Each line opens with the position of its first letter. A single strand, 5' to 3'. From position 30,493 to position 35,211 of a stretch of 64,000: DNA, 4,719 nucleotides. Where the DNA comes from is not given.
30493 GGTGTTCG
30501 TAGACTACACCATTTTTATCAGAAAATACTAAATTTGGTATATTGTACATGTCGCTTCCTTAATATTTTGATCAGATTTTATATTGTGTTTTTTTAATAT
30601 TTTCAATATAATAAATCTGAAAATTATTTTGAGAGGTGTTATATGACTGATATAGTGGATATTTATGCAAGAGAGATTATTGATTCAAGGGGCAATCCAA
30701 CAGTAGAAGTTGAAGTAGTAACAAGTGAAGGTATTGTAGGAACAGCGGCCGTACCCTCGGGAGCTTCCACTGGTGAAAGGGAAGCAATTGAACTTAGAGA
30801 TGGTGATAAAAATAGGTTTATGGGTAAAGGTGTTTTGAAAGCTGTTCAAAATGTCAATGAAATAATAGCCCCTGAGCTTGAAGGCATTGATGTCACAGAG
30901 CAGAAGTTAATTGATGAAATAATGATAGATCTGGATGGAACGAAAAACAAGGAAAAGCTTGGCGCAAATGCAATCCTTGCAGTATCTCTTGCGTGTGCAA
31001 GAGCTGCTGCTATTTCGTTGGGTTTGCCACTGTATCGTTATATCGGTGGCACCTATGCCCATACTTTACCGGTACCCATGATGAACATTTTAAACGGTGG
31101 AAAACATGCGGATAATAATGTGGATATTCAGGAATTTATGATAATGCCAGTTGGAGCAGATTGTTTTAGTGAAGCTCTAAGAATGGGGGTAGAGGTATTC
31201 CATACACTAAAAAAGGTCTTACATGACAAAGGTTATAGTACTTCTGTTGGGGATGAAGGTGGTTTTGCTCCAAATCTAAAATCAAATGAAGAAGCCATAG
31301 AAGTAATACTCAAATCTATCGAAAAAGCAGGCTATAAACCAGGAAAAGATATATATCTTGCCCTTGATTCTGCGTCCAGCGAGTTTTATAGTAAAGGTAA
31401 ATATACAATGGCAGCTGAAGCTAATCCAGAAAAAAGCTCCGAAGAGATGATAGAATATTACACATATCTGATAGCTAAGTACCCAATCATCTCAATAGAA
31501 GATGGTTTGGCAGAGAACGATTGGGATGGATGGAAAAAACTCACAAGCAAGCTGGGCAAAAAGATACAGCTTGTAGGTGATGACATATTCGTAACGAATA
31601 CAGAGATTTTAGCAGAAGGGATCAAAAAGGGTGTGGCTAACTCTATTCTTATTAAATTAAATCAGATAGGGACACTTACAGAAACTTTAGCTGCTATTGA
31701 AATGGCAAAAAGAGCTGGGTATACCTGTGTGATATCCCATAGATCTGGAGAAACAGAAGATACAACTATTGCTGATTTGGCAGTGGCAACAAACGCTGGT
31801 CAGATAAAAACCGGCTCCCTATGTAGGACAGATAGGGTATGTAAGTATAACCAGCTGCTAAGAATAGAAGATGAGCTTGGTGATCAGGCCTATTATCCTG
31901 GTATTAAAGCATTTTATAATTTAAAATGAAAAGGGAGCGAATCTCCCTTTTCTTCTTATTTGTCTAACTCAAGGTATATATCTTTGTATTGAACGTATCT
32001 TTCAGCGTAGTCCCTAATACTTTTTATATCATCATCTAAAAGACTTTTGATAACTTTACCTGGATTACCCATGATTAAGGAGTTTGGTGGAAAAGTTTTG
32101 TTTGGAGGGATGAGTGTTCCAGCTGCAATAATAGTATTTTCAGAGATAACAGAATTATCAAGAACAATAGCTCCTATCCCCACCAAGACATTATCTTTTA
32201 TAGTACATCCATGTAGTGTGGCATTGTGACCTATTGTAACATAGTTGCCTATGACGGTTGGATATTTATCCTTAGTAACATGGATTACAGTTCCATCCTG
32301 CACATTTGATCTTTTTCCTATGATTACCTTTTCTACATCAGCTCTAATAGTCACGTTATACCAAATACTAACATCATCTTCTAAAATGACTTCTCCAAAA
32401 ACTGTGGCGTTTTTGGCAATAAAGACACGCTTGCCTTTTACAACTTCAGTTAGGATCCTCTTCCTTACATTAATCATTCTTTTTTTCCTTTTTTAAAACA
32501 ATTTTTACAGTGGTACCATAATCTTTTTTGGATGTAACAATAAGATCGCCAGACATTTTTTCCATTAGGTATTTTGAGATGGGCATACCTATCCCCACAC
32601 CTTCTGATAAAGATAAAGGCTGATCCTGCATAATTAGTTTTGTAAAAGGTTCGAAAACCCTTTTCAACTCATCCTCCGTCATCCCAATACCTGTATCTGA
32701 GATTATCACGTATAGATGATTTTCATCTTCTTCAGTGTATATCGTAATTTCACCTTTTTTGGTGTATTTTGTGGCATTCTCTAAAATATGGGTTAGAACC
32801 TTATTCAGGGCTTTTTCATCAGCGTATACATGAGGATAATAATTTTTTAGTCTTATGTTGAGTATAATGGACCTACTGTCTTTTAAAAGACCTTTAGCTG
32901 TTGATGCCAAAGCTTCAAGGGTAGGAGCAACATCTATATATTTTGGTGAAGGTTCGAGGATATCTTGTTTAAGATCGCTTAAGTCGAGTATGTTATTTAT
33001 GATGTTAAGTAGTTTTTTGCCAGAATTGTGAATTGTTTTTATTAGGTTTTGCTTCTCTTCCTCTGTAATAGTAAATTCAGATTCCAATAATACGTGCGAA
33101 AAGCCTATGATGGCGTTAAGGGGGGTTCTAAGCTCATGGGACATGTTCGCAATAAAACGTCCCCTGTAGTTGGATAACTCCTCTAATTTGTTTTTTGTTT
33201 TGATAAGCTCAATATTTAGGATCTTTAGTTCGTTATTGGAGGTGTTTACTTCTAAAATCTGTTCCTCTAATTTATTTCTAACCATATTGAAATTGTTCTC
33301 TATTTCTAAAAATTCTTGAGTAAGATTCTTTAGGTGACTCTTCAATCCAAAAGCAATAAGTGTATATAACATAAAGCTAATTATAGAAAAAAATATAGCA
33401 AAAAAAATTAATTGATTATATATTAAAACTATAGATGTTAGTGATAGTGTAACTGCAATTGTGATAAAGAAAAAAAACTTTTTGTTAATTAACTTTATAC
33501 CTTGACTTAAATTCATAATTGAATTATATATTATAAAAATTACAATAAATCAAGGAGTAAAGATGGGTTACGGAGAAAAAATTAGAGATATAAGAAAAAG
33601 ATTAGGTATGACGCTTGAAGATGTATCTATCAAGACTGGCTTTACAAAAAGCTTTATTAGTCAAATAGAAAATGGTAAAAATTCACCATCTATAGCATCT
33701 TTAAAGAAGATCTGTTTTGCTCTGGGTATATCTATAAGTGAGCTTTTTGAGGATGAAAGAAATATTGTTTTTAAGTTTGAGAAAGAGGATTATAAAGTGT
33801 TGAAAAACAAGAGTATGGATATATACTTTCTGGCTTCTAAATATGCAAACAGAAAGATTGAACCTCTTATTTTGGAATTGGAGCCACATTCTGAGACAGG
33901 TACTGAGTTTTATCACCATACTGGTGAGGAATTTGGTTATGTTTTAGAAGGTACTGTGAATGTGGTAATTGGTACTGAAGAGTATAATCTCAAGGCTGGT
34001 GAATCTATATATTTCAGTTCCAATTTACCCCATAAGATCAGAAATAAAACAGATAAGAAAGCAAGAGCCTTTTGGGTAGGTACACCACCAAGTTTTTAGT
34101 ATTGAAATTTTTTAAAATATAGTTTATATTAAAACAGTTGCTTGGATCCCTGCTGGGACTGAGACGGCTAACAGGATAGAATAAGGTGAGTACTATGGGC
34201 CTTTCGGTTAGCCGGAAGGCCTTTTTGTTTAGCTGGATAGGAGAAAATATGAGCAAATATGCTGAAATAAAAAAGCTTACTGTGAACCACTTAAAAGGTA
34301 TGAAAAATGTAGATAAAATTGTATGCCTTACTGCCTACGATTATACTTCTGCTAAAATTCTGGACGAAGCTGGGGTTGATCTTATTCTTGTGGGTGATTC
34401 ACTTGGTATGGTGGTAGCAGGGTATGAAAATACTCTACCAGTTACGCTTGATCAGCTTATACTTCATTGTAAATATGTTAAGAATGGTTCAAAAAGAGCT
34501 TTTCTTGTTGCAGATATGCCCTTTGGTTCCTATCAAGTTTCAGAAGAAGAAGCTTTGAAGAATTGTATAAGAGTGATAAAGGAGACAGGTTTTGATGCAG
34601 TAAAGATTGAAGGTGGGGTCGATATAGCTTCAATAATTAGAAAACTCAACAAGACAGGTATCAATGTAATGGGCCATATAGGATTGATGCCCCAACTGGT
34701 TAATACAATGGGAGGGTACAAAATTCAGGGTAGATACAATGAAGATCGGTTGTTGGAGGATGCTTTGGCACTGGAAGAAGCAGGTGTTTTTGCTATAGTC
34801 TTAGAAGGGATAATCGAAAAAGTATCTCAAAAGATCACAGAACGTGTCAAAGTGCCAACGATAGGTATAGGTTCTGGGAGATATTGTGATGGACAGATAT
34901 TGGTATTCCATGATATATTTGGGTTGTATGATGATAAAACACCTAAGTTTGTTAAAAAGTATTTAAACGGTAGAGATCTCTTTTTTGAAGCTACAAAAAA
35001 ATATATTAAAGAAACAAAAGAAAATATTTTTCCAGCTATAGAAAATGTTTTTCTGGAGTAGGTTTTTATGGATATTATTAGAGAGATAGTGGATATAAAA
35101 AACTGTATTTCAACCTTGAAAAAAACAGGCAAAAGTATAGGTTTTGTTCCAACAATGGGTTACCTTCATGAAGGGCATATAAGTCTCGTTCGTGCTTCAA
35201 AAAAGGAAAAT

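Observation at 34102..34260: Candidate riboswitch/attenuator controlling panBCD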

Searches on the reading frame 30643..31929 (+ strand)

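Call 7: search_protein_families(library=pfam, proteins=[window:30643-31929:+])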
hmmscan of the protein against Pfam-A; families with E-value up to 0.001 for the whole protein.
window:30643-31929:+ (428 aa): 4 families
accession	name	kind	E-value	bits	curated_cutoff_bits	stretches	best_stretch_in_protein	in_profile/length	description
PF00113.28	Enolase_C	-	5.9e-137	456.3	21.5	1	140-425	2-294/296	Enolase, C-terminal TIM barrel domain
PF03952.21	Enolase_N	-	4.4e-62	208.5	35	1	4-134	1-131/131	Enolase, N-terminal domain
PF13378.12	MR_MLE_C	-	2.6e-06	27.8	29.4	1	255-385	46-171/219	Enolase C-terminal domain-like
PF07476.17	MAAL_C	-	0.00034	20.3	27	1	299-388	131-221/249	Methylaspartate ammonia-lyase C-terminus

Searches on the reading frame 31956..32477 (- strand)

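Call 7: search_protein_families(library=pfam, proteins=[window:31956-32477:-])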
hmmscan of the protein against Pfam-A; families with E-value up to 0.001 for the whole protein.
window:31956-32477:- (173 aa): 5 families
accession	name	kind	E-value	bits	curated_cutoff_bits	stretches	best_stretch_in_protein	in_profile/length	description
PF00132.30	Hexapep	-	5.2e-16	58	27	1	90-123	1-34/36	Bacterial transferase hexapeptide (six repeats)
PF25084.1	LbH_EIF2B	-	1.1e-09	38.6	54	1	49-125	20-89/105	EIF2B subunit epsilon LbH domain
PF21711.3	DCTN5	-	1.2e-06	28.7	40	1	28-154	32-165/182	Dynactin subunit 5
PF24894.1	Hexapep_GlmU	-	8.7e-05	23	23.3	0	12-68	35-86/104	GlmU-like, C-terminal hexapeptide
PF14602.12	Hexapep_2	-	0.00032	20.8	27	0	73-105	1-32/34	Hexapeptide repeat of succinyl-transferase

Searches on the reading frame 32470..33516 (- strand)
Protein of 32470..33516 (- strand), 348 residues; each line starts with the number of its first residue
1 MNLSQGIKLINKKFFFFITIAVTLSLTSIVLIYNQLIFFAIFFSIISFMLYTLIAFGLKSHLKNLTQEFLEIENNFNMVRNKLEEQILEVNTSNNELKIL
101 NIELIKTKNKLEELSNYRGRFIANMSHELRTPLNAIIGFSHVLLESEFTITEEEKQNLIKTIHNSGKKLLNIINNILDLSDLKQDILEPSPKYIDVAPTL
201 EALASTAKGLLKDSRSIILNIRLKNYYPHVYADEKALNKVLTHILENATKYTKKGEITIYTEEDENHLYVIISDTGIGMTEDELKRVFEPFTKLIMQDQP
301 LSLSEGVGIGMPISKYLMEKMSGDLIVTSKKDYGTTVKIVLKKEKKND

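Call 7: search_protein_families(library=pfam, proteins=[window:32470-33516:-])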
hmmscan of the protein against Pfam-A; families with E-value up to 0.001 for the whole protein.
window:32470-33516:- (348 aa): 3 families
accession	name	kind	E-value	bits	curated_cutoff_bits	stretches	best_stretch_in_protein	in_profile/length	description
PF02518.31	HATPase_c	-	5.3e-22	78.8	26.4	1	233-344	2-110/111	Histidine kinase-, DNA gyrase B-, and HSP90-like ATPase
PF00512.31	HisKA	-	8.9e-21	74.2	26.9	1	118-183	2-64/66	His Kinase A (phospho-acceptor) domain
PF13589.12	HATPase_c_3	-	9.8e-05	22.8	25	1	237-335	3-98/137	Histidine kinase-, DNA gyrase B-, and HSP90-like ATPase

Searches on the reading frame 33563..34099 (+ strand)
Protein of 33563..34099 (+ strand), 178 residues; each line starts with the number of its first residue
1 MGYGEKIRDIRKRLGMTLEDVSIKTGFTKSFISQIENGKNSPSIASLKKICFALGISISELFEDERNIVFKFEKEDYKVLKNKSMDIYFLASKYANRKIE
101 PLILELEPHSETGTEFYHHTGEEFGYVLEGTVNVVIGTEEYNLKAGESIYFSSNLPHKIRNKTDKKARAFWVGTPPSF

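Call 7: search_protein_families(library=pfam, proteins=[window:33563-34099:+])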
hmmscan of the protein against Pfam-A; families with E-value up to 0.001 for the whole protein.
window:33563-34099:+ (178 aa): 9 families
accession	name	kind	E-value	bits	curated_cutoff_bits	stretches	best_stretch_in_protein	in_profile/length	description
PF07883.17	Cupin_2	-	4.3e-20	71.6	27.2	1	104-172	3-69/70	Cupin domain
PF01381.28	HTH_3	-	1.4e-13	51.1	23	1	7-61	1-55/55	Helix-turn-helix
PF12844.13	HTH_19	-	3e-12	46.7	30.2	1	4-62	1-59/64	Helix-turn-helix domain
PF13443.12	HTH_26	-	2e-11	44.4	22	1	6-65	1-61/63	Cro/C1-type HTH DNA-binding domain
PF13560.12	HTH_31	-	7.5e-09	36.2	27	1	4-59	3-59/64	Helix-turn-helix domain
PF02311.25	AraC_binding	-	3e-07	30.7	21.1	1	118-177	20-79/135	AraC-like ligand binding domain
PF01050.24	MannoseP_isomer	-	0.00013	22.6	23.6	1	104-162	33-90/116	Mannose-6-phosphate isomerase C-terminal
PF13413.12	HTH_25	-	0.00046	20.4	24.6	0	8-39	3-34/62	Helix-turn-helix domain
PF00190.28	Cupin_1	-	0.00067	19.7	22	0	117-172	50-112/151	Cupin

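Call 53: search_protein_families(library=ncbifam, proteins=[window:33563-34099:+])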
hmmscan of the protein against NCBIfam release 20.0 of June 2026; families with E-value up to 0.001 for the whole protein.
window:33563-34099:+ (178 aa): 15 families
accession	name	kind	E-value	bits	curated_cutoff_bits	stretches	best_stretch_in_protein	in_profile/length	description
NF007408.0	PRK09943.1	equivalog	3.7e-28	98.4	211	1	3-178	8-185/185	HTH-type transcriptional regulator PuuR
TIGR03070.1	couple_hipB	subfamily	4e-11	42.7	71.65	1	4-57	4-57/58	type II toxin-antitoxin system Y4mF family antitoxin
NF046032.1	TransRegSlrRBacil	equivalog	1.3e-10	41.5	250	1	4-76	3-75/149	HTH-type transcriptional regulator SlrR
NF006015.0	PRK08154.1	subfamily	5.8e-10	38.8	204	1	4-66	32-94/314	anaerobic benzoate catabolism transcriptional regulator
NF041951.1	phage_RstR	subfamily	9.4e-09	35.5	80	1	1-67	1-67/108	RstR family transcriptional repressor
TIGR00270.2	TIGR00270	equivalog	1.4e-08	34.7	110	1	3-65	76-138/159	multiprotein bridging factor aMBF1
NF047948.1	male_kill_WMK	equivalog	3e-07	30.2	300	1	4-95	7-92/300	WO male-killing family protein Wmk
NF041677.1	trans_regClgR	equivalog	4e-07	30.1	170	1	4-78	10-84/113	transcriptional regulator ClgR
TIGR03214.2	ura-cupin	equivalog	1e-06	28.5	200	1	83-172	31-121/249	(S)-ureidoglycine aminohydrolase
NF010465.0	PRK13890.1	equivalog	1.2e-05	25.4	96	1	12-64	15-67/121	conjugal transfer protein TrbA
TIGR03830.1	CxxCG_CxxCG_HTH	subfamily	6.3e-05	22.8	61.8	1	4-45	67-108/127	type II TA system antitoxin MqsA family protein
NF008373.0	PRK11171.1-2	equivalog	0.00013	21.2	445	1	103-172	72-141/274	(S)-ureidoglycine aminohydrolase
NF040771.1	AAH_UGLYAH2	exception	0.00022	20.5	350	1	102-172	66-136/267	bifunctional allantoicase/(S)-ureidoglycine aminohydrolase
NF008376.0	PRK11171.1-5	equivalog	0.00032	20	338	1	102-172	71-141/278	(S)-ureidoglycine aminohydrolase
TIGR01479.1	GMP_PMI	equivalog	0.0006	18.7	372.95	1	106-162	382-437/467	mannose-1-phosphate guanylyltransferase/mannose-6-phosphate isomerase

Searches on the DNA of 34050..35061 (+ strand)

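Call 4: search_rna_families(source=window, start=34050, end=34300, threshold=evalue, max_evalue=10, show_alignments=5)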
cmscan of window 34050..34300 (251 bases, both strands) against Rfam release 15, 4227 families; matches with E-value up to 10: 5.
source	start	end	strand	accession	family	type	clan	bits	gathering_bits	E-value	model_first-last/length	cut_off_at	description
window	34073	34171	+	RF01749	pan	Cis-reg;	-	28.6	36.2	0.003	1-92/92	no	pan motif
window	34106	34229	+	RF00515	PyrR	Cis-reg;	-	20.9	54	0.79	1-115/115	no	PyrR binding site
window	34094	34174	-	RF02106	DLEU2_2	Gene; lncRNA;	-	20.2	45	1.9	1-90/90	no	Deleted in lymphocytic leukemia 2 conserved region 2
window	34088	34145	-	RF02625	WsnRNA46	Gene; sRNA;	-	13.3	65.3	9.8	46-107/151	no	Wolbachia sRNA 46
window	34195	34222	-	RF00066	U7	Gene; snRNA;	-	11.5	34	4.7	33-62/62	no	U7 small nuclear RNA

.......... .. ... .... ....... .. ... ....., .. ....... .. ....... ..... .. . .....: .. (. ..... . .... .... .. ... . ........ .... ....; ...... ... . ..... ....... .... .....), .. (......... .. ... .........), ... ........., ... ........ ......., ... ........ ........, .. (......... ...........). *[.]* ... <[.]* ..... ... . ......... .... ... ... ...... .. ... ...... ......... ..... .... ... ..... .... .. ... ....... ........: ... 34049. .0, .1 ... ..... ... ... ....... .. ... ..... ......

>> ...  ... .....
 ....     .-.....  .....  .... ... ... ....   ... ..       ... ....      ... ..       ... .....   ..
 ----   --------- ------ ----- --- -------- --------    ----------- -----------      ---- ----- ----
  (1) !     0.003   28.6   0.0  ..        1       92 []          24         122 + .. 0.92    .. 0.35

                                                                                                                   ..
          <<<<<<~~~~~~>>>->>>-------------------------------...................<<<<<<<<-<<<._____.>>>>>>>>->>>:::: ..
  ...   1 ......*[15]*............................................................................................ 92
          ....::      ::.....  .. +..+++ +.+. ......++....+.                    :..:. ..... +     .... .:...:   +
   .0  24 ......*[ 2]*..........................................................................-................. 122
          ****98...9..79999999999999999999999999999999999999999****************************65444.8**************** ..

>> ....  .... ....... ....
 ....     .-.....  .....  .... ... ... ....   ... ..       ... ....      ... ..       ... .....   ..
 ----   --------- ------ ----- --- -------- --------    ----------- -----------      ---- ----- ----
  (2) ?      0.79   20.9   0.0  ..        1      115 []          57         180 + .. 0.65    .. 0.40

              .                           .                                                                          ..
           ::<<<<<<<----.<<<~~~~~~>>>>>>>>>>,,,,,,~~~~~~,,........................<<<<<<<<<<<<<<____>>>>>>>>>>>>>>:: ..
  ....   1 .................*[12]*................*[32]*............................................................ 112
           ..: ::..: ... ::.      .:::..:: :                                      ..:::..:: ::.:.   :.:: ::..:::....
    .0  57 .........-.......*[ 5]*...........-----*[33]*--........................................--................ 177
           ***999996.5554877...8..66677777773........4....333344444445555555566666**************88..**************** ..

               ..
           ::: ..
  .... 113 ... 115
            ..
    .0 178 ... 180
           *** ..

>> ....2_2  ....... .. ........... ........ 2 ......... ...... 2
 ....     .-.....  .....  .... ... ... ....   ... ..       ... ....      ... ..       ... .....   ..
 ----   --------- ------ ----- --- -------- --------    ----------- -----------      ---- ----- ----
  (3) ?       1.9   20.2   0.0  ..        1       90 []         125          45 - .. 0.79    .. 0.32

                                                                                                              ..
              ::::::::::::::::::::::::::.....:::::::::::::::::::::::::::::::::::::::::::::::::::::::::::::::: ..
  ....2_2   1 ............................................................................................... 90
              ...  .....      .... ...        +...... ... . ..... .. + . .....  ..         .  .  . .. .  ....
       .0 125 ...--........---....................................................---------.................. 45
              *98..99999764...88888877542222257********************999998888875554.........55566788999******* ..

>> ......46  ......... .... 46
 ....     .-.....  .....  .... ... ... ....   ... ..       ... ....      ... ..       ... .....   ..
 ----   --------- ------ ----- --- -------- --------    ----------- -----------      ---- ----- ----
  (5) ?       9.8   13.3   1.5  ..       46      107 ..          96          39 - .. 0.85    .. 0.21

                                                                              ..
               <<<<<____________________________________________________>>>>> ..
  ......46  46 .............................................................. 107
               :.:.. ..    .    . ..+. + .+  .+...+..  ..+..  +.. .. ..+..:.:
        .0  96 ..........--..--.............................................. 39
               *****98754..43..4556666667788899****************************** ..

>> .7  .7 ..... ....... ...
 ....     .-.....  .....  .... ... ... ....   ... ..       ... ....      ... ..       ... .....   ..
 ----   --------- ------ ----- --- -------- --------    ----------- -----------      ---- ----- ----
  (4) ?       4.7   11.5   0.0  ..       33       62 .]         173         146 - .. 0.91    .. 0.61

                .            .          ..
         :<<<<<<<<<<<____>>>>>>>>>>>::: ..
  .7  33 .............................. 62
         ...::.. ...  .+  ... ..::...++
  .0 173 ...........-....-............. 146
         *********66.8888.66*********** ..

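Call 23: search_rna_families(sources=[L026, L027, L028, L030, L031, L032, L034, L035, L037, L038], threshold=gathering, show_alignments=3)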
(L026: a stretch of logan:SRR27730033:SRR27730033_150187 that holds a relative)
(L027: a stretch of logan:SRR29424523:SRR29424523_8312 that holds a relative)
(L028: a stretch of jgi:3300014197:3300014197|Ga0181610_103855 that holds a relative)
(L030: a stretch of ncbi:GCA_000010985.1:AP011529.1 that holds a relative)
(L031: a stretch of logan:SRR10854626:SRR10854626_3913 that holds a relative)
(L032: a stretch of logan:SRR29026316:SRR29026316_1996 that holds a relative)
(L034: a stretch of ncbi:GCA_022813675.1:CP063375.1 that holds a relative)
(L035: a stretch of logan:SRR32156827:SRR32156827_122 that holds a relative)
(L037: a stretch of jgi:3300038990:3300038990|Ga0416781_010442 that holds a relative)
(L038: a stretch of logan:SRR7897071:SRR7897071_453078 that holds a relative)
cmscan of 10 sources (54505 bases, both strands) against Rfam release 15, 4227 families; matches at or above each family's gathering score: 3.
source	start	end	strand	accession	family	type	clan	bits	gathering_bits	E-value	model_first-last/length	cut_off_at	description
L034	2352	2432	+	RF01749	pan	Cis-reg;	-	49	36.2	1.5e-05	1-92/92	no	pan motif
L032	2386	2467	+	RF01749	pan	Cis-reg;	-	47.2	36.2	3.9e-05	1-92/92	no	pan motif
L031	2386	2467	+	RF01749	pan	Cis-reg;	-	45.6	36.2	8.8e-05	1-92/92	no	pan motif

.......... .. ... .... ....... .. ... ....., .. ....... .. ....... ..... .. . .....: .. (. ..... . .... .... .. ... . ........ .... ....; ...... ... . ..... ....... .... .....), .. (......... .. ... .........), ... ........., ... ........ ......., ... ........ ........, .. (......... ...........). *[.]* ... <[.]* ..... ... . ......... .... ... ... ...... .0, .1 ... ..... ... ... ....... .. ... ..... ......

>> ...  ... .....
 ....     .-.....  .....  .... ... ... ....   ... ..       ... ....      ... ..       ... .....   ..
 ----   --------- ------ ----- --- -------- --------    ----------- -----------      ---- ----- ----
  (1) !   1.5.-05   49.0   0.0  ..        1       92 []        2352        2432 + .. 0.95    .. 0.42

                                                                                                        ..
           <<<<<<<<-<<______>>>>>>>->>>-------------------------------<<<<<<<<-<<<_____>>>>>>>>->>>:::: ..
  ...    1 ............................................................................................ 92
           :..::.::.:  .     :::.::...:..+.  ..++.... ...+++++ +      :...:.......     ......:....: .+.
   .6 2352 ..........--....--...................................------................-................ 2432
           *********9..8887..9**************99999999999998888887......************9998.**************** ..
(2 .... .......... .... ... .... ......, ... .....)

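Call 48: search_with_rna_model(model_id=R1, sources=[L026, L027, L028, L030, L031, L034, L035, L037], filters=off, max_evalue=1)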
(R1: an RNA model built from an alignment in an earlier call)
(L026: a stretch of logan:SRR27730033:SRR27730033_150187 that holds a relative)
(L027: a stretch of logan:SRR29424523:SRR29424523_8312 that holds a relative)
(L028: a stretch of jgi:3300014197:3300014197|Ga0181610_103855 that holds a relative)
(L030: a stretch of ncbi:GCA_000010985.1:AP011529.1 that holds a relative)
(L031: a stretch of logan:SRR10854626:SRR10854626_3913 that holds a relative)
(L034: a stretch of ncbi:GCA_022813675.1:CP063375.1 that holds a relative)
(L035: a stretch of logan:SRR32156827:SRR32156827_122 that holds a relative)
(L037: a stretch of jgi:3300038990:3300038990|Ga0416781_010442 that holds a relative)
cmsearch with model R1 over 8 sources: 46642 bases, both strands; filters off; matches with E-value up to 1: 9.
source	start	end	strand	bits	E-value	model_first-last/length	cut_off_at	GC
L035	2396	2427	+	32.8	3.7e-06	1-33/33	no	0.56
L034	2401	2432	+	31.6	7.9e-06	1-33/33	no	0.56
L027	2488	2520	+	29.9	2.1e-05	1-33/33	no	0.58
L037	2399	2432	+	29.9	2.1e-05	1-33/33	no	0.62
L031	2437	2468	+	25.7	0.00025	1-33/33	no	0.62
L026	2396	2428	+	21.9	0.0025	1-33/33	no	0.52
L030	2392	2419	+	21.5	0.003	2-28/33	no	0.71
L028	2394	2426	+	20.9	0.0045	1-33/33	no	0.55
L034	5478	5510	+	12.5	0.65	1-33/33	no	0.21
